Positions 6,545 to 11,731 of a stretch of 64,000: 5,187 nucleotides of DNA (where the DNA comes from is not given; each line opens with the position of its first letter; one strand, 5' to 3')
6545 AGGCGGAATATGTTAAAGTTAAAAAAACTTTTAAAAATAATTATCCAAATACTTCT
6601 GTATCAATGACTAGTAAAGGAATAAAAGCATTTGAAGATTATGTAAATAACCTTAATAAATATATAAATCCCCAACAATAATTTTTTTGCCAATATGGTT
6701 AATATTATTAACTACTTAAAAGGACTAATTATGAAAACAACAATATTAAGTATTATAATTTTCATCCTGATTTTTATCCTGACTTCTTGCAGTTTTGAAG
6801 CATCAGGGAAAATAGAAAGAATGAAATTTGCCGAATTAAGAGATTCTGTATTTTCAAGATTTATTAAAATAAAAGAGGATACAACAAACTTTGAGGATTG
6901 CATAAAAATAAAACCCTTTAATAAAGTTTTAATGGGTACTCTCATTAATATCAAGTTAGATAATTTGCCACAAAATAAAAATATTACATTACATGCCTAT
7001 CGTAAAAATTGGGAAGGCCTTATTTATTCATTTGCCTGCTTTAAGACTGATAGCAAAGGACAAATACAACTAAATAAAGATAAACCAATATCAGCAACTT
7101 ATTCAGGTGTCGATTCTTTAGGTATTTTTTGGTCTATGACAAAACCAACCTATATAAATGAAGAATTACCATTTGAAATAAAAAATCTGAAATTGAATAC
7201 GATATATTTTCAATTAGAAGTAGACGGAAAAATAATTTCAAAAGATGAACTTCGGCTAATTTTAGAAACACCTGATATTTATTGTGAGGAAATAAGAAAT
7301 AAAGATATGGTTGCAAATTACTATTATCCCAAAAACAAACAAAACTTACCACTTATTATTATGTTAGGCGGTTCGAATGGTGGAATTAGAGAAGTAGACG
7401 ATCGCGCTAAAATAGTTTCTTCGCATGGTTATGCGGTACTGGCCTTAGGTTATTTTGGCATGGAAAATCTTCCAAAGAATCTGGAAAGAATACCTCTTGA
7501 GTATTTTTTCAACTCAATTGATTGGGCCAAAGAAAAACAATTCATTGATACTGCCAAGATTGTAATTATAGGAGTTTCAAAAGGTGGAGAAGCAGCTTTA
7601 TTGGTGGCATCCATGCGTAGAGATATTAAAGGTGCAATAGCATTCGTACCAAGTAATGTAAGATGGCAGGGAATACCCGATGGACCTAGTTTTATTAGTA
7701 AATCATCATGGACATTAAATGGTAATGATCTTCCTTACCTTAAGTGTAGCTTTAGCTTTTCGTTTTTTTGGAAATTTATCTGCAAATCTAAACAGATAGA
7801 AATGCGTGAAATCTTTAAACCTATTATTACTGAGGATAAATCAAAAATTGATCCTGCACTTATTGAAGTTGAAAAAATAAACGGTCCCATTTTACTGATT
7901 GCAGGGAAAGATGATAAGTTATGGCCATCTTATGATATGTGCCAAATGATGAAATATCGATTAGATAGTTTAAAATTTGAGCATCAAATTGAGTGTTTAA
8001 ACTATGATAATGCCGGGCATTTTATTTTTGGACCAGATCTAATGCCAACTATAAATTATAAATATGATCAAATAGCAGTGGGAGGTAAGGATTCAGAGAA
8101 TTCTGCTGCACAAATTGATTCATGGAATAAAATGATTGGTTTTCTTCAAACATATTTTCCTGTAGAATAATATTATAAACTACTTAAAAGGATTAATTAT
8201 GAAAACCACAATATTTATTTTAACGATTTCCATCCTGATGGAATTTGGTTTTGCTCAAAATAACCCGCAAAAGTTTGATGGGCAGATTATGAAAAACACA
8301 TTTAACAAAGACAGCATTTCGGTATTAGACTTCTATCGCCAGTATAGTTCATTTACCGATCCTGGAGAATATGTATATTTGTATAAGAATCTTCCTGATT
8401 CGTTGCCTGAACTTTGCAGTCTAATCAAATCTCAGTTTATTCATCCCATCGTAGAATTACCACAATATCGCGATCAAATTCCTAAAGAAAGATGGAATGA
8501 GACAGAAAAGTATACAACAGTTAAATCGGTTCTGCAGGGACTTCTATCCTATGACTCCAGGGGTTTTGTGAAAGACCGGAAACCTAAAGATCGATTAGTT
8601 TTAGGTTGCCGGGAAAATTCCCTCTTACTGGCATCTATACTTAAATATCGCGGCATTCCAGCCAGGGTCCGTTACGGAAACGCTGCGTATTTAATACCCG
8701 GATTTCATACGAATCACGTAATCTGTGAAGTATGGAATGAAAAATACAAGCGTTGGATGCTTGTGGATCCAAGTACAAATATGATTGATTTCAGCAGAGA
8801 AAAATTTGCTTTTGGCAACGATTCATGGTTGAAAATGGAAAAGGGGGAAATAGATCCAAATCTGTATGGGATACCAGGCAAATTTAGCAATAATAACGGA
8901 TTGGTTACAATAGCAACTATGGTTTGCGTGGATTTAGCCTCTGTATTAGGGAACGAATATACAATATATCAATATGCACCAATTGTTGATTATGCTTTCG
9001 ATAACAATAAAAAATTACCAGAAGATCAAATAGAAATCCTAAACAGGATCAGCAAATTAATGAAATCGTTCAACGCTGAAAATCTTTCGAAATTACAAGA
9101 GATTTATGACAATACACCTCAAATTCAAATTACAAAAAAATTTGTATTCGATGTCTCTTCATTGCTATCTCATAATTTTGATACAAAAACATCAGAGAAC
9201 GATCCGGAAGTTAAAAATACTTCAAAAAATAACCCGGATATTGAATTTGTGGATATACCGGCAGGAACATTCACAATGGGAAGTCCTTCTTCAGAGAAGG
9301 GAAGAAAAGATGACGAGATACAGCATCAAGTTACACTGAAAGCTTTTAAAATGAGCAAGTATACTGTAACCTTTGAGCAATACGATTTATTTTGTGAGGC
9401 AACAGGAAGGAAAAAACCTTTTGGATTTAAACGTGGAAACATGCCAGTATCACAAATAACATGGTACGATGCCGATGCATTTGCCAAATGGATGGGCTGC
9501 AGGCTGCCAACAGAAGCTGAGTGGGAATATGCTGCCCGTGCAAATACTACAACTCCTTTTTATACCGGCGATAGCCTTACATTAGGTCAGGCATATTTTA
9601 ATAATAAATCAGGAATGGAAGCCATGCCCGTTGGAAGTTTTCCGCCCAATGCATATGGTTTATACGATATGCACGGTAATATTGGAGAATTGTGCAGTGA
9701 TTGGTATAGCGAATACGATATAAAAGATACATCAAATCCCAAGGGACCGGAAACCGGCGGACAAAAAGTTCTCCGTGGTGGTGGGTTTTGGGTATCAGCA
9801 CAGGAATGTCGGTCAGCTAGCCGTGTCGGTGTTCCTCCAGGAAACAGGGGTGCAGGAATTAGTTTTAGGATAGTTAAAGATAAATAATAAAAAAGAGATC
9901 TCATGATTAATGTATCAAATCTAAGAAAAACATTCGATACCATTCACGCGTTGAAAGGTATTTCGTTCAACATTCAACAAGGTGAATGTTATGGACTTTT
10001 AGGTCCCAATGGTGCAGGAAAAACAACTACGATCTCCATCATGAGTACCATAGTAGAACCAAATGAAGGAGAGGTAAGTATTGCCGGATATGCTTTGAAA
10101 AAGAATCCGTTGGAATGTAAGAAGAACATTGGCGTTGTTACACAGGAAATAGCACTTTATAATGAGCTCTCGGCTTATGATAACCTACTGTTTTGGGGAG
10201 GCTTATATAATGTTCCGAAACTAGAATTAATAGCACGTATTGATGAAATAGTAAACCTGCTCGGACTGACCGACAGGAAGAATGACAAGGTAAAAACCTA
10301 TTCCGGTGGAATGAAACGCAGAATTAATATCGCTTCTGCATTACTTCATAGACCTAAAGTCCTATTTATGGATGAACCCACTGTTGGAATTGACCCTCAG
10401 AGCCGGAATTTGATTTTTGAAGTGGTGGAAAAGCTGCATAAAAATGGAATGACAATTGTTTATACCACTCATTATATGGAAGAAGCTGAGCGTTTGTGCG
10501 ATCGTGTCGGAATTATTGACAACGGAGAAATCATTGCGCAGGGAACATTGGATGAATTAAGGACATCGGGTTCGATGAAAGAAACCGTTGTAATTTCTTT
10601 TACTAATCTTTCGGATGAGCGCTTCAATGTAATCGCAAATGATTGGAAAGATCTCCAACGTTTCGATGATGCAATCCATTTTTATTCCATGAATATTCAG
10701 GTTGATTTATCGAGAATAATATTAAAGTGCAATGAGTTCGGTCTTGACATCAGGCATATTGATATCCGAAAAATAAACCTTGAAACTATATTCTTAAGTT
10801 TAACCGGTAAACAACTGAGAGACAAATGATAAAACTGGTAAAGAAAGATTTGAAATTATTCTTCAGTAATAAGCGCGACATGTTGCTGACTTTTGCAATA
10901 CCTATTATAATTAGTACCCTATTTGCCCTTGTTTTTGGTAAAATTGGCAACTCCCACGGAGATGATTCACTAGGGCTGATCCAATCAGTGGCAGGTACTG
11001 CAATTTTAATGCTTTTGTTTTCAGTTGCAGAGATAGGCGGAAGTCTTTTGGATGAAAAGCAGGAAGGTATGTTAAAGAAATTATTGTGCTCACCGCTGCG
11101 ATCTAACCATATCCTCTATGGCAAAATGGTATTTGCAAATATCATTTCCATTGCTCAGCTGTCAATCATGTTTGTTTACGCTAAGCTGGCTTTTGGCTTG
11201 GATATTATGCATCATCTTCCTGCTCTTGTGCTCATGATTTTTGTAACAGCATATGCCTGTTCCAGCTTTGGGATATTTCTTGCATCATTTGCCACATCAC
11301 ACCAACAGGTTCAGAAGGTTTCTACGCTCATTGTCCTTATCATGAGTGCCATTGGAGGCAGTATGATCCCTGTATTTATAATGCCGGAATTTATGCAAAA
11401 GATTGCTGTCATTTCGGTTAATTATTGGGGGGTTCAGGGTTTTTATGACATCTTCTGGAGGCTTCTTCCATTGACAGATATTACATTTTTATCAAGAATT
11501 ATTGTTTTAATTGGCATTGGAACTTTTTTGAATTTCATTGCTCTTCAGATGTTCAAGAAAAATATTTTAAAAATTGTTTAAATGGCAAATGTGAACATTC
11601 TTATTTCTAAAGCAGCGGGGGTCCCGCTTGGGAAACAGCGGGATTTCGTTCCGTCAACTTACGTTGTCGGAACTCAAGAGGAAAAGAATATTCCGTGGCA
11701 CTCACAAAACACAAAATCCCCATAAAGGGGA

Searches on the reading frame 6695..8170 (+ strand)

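Call 9: search_protein_families(library=pfam, proteins=[window:6695-8170:+], max_evalue=0.001)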
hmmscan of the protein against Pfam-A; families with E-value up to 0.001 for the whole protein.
window:6695-8170:+ (491 aa): 6 families
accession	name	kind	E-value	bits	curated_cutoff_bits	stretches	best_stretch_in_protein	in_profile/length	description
PF08840.17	BAAT_C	-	6.9e-29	101.8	20.9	1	266-486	1-206/210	BAAT / Acyl-CoA thioester hydrolase C terminal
PF04775.20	Bile_Hydr_Trans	-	7.7e-17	61.8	27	1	84-192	4-116/126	Acyl-CoA thioester hydrolase/BAAT N-terminal region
PF01738.24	DLH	-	2.5e-11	44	21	1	384-487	131-216/217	Dienelactone hydrolase family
PF05448.18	AXE1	-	1.5e-07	30.9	21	0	279-319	168-208/321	Acetyl xylan esterase (AXE1)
PF00326.27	Peptidase_S9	-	6.8e-06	26.2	22.6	1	264-318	41-95/213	Prolyl oligopeptidase family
PF12740.14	PETase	-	0.00022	21.2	28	0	210-322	45-160/263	PET hydrolase-like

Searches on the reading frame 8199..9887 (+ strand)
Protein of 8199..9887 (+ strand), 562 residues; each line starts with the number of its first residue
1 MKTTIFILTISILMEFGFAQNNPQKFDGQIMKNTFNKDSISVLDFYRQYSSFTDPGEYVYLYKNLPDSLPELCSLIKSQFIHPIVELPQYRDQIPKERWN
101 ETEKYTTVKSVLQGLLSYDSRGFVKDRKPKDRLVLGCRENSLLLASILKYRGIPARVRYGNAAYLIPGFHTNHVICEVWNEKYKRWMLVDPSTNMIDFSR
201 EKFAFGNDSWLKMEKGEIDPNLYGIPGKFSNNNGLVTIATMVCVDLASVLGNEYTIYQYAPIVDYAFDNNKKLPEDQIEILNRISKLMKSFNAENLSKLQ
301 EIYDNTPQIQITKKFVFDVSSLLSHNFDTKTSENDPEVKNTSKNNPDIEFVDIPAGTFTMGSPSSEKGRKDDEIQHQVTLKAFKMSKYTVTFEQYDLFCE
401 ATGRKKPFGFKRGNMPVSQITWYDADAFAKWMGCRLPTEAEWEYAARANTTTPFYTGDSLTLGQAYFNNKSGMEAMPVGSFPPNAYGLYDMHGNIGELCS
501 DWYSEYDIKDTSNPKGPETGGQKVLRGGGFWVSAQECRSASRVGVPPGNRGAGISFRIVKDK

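Call 9: search_protein_families(library=pfam, proteins=[window:8199-9887:+], max_evalue=0.001)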
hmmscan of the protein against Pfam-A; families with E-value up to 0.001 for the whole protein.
window:8199-9887:+ (562 aa): 2 families
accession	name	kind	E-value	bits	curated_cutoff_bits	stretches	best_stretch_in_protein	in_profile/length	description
PF03781.23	FGE-sulfatase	-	5.8e-52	177.3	23.3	1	349-560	4-255/255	Sulfatase-modifying factor enzyme 1-like domain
PF01841.26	Transglut_core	-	0.00011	22.9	23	1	136-191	53-108/108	Transglutaminase-like superfamily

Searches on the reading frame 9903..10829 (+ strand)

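Call 9: search_protein_families(library=pfam, proteins=[window:9903-10829:+], max_evalue=0.001)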
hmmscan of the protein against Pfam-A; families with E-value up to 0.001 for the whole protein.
window:9903-10829:+ (308 aa): 2 families
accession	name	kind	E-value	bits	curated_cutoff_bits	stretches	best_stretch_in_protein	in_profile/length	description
PF00005.33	ABC_tran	-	3e-34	119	25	1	17-160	1-136/137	ABC transporter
PF13304.12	AAA_21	-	9.1e-14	52.7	27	1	113-190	217-298/304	AAA domain, putative AbiEii toxin, Type IV TA system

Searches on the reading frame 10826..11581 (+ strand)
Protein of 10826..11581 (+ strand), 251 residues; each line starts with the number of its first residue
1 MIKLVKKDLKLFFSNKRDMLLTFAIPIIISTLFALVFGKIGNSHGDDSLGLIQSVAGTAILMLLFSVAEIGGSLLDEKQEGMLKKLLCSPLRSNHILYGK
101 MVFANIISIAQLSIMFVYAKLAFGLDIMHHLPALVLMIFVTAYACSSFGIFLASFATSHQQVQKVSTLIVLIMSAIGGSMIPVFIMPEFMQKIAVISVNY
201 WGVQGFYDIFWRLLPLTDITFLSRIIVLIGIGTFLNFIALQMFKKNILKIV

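Call 9: search_protein_families(library=pfam, proteins=[window:10826-11581:+], max_evalue=0.001)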
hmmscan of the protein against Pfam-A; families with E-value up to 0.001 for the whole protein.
window:10826-11581:+ (251 aa): 3 families
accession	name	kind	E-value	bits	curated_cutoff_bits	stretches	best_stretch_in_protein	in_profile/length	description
PF01061.29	ABC2_membrane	-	3.2e-25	89.4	26.9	1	4-210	6-210/211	ABC-2 type transporter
PF12698.13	ABC2_membrane_3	-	5.1e-19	69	31.6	1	56-239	165-345/347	ABC-2 family transporter protein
PF12730.13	ABC2_membrane_4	-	1.7e-05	25.3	27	1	19-165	15-152/179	ABC-2 family transporter protein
